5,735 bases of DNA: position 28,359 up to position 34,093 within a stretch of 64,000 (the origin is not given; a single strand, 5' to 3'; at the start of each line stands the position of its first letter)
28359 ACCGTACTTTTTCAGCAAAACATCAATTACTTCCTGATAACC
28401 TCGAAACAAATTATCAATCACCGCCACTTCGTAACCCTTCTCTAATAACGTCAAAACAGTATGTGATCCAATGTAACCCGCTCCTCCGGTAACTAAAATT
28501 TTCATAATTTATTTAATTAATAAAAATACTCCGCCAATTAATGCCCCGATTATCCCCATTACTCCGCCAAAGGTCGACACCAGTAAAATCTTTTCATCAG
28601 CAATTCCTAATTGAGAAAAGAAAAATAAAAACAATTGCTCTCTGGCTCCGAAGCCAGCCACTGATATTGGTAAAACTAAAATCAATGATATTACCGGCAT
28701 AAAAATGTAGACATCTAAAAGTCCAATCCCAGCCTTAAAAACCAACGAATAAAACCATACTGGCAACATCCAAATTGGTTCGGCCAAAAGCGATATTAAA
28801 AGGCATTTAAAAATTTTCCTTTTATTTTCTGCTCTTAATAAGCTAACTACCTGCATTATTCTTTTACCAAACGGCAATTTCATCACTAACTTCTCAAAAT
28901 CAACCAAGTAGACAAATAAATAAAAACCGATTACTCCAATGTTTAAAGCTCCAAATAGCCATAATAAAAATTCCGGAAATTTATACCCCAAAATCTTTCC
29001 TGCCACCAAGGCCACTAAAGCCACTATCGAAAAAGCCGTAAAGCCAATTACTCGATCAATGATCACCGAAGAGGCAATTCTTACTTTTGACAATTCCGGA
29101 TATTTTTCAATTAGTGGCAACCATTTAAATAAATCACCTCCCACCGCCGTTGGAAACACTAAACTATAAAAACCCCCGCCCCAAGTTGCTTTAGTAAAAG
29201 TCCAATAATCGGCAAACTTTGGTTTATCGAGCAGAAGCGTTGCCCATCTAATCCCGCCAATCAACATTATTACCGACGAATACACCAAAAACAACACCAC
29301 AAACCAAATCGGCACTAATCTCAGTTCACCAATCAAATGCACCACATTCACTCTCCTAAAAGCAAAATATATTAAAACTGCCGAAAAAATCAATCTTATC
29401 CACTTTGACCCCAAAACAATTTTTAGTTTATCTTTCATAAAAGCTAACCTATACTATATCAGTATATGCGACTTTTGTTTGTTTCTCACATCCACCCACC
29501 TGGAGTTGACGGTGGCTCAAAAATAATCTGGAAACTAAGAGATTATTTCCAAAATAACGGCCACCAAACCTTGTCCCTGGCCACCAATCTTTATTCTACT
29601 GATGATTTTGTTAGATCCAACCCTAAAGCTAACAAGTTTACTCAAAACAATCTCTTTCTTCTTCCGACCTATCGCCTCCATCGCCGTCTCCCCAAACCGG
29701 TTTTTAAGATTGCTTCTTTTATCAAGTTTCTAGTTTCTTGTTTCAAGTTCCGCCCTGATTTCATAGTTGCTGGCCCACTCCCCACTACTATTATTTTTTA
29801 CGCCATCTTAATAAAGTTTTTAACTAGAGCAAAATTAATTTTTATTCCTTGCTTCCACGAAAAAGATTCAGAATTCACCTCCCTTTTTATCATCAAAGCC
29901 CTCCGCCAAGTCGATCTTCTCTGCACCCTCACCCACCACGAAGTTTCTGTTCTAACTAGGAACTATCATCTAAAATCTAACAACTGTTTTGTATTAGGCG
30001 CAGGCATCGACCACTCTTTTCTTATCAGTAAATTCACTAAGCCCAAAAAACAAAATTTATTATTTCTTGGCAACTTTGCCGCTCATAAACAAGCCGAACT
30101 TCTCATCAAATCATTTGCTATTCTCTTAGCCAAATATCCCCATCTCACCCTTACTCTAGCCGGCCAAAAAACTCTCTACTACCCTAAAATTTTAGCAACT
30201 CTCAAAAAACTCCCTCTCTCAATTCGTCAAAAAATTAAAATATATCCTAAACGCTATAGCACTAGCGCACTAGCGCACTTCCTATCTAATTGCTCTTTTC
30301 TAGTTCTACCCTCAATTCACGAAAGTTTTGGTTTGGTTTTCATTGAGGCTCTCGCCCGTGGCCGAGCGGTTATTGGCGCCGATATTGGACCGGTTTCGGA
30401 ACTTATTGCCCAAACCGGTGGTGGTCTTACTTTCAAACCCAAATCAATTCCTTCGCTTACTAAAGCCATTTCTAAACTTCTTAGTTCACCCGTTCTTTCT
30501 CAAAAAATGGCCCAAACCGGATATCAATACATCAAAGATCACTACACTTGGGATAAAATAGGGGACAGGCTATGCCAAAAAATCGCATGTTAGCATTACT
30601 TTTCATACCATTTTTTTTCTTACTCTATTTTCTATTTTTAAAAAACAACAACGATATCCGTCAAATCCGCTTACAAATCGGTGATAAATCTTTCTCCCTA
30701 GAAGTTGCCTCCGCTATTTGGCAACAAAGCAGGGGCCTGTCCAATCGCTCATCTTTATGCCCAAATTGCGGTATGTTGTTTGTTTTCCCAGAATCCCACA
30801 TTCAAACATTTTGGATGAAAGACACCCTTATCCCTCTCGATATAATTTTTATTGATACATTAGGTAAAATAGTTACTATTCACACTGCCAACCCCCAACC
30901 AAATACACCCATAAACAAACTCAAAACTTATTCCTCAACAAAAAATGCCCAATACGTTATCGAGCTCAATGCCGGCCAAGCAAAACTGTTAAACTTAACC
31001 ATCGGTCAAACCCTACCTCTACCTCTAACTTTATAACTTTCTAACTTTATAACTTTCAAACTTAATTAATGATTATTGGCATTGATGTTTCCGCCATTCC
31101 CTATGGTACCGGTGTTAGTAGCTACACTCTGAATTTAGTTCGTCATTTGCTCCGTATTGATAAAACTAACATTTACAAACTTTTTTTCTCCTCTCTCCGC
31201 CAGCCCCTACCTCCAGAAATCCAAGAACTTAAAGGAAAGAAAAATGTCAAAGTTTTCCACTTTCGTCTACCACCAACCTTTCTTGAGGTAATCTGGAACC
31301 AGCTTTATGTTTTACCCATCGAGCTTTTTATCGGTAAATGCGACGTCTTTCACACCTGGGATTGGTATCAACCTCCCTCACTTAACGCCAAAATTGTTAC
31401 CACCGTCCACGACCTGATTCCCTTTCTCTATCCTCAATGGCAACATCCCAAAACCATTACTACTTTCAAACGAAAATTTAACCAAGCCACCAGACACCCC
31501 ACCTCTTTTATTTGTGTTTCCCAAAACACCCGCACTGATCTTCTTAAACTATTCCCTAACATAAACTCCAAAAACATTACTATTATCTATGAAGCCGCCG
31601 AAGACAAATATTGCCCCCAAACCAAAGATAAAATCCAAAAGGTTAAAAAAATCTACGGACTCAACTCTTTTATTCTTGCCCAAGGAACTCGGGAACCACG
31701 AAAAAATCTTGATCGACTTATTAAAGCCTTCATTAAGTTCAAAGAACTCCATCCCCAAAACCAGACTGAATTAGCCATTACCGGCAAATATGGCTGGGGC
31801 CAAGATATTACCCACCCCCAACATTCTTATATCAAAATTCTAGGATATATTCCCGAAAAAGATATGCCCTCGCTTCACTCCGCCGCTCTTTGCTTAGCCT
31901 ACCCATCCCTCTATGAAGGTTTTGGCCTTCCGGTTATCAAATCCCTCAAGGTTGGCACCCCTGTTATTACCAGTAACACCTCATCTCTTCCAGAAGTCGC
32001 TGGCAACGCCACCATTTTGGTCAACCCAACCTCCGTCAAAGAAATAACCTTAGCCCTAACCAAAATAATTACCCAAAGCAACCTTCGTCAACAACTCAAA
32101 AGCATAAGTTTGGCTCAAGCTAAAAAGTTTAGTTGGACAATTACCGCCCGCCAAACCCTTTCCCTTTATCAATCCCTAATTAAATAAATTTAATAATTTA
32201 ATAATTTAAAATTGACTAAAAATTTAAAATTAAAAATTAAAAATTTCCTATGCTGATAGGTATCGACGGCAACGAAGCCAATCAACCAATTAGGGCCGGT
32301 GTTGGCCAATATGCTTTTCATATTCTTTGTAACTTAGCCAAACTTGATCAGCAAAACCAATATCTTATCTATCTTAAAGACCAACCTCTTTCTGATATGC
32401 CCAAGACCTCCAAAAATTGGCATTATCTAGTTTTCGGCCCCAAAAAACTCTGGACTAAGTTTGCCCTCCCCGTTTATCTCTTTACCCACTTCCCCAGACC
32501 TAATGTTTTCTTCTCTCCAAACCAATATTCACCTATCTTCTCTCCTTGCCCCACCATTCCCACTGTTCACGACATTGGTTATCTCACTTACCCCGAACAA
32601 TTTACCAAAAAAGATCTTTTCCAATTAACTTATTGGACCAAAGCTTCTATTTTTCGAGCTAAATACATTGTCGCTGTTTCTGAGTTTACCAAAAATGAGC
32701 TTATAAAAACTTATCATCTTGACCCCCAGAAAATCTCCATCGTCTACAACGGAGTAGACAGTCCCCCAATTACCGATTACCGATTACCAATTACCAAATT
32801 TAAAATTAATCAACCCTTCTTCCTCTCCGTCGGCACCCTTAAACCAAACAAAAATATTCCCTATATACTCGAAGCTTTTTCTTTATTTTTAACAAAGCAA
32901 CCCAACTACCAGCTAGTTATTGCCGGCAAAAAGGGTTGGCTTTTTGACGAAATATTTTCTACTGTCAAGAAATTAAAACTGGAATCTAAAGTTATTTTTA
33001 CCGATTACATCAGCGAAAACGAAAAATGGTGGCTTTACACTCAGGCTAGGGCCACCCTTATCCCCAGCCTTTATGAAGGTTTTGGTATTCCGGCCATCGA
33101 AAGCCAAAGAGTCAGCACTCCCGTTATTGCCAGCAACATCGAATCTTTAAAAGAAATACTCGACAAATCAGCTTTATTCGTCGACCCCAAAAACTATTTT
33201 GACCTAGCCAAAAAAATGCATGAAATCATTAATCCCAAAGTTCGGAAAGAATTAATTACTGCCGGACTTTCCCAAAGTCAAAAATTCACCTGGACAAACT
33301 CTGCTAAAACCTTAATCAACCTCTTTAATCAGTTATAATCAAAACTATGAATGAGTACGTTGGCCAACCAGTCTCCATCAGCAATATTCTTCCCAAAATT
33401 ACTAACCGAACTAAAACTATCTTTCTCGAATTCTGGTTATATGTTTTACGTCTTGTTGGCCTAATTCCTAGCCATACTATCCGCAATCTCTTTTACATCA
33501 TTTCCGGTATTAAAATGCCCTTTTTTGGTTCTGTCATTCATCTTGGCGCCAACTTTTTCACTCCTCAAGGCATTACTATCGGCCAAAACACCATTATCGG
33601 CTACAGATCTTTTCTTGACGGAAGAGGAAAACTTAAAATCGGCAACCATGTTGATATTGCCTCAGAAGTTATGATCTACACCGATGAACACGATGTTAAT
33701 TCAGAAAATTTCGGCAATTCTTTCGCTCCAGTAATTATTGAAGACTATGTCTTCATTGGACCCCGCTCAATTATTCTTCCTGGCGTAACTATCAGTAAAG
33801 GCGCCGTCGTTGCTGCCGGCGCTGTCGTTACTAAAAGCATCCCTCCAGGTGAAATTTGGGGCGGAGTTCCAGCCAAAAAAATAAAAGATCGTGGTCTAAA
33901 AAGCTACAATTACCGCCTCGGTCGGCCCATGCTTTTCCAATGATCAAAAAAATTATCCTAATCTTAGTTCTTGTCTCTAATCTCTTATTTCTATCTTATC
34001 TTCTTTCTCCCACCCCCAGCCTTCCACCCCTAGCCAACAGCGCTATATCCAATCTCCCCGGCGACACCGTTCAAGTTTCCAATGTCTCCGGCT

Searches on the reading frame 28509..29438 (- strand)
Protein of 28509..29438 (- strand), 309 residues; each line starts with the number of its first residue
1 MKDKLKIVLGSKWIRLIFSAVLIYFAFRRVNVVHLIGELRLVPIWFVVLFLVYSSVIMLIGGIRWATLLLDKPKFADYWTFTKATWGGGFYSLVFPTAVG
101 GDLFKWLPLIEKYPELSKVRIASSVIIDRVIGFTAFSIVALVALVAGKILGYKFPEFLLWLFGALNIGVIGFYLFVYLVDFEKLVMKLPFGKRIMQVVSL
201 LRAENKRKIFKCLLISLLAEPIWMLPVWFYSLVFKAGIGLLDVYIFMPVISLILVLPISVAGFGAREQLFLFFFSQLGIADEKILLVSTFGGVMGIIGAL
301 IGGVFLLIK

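Call 7: search_protein_families(library=pfam, proteins=[window:28509-29438:-], max_evalue=0.001)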
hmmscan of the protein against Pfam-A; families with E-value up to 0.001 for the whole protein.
window:28509-29438:- (309 aa): 1 family
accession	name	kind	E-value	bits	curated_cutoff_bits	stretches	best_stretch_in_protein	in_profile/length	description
PF03706.18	LPG_synthase_TM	-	5.7e-27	95.4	33.4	1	13-292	2-291/302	Lysylphosphatidylglycerol synthase TM region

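Call 68: search_protein_families(library=ncbifam, proteins=[window:28509-29438:-], max_evalue=0.001)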
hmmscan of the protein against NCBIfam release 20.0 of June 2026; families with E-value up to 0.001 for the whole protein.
window:28509-29438:- (309 aa): 1 family
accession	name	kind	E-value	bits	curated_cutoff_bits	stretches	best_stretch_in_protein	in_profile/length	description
TIGR00374.1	TIGR00374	subfamily_domain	0.00059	19.3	43.2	0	33-284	18-287/323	flippase-like domain-containing protein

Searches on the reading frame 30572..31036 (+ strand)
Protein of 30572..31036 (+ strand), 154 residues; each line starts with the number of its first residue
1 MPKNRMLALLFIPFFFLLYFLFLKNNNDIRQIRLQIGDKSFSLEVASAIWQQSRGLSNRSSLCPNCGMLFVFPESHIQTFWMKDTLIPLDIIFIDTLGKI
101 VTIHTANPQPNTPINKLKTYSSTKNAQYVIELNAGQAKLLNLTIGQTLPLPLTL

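Call 7: search_protein_families(library=pfam, proteins=[window:30572-31036:+], max_evalue=0.001)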
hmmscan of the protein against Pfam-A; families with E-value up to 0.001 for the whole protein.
window:30572-31036:+ (154 aa): 1 family
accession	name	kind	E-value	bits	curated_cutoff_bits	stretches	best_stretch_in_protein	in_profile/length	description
PF02643.20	DUF192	-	1.3e-28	99.4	27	1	41-148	1-94/96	Uncharacterized ACR, COG1430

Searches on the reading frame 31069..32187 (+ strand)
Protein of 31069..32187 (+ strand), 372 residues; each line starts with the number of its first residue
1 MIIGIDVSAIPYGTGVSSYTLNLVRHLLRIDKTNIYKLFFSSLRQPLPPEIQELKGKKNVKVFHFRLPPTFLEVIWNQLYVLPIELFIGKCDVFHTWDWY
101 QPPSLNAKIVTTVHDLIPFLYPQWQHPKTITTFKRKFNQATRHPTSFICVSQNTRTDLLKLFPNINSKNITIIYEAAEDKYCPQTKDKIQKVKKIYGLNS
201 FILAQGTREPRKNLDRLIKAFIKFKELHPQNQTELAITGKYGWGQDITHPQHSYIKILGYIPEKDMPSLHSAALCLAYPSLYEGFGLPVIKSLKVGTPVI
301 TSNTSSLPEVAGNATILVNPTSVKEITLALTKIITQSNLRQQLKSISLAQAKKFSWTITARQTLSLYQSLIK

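Call 8: search_protein_families(library=pfam, proteins=[window:31069-32187:+], max_evalue=0.001)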
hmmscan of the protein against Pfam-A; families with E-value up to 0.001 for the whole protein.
window:31069-32187:+ (372 aa): 3 families
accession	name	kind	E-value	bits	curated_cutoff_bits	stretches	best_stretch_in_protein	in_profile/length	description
PF00534.26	Glycos_transf_1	-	3e-23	82.6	26.4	1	186-344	2-166/172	Glycosyl transferases group 1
PF13692.12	Glyco_trans_1_4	-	4.2e-17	63.2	27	1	206-335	8-141/142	Glycosyl transferases group 1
PF13439.12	Glyco_transf_4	-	1.3e-11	45.3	28.5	1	15-174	3-163/170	Glycosyltransferase Family 4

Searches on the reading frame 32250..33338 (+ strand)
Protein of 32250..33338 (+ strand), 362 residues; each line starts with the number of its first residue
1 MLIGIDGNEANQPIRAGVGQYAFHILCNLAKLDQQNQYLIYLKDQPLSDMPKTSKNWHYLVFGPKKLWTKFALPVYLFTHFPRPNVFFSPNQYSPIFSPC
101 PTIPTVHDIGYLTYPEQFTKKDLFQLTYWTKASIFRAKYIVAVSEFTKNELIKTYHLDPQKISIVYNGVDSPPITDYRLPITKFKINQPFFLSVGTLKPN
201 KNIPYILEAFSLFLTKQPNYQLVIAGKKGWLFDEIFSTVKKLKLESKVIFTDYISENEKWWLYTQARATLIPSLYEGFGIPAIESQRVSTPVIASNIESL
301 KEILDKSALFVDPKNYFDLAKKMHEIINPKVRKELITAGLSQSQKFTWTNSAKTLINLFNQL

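Call 8: search_protein_families(library=pfam, proteins=[window:32250-33338:+], max_evalue=0.001)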
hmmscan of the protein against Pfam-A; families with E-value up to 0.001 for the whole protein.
window:32250-33338:+ (362 aa): 4 families
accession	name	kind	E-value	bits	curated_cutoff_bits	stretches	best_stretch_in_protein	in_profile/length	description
PF00534.26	Glycos_transf_1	-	5.5e-32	111.1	26.4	1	185-337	12-167/172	Glycosyl transferases group 1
PF13692.12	Glyco_trans_1_4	-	1.4e-21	77.6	27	1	189-327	2-140/142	Glycosyl transferases group 1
PF13439.12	Glyco_transf_4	-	6.5e-13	49.5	28.5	1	17-170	3-167/170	Glycosyltransferase Family 4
PF20706.3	GT4-conflict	-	1.6e-05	24.5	26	1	137-307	147-323/385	Family 4 Glycosyltransferase in conflict systems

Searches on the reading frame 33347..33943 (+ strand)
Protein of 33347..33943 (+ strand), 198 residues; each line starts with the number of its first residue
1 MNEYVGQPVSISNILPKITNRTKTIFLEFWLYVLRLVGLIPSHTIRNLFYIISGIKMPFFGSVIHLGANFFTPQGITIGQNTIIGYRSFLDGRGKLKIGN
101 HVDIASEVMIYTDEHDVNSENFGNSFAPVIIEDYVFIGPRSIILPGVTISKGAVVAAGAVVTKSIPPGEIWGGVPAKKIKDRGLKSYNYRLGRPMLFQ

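Call 8: search_protein_families(library=pfam, proteins=[window:33347-33943:+], max_evalue=0.001)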
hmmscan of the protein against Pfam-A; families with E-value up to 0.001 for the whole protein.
window:33347-33943:+ (198 aa): 2 families
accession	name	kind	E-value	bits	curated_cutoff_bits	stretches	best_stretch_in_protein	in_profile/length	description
PF00132.30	Hexapep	-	1.8e-12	46.8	27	1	129-163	2-36/36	Bacterial transferase hexapeptide (six repeats)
PF14602.12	Hexapep_2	-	1.4e-11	44.4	27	1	128-163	1-34/34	Hexapeptide repeat of succinyl-transferase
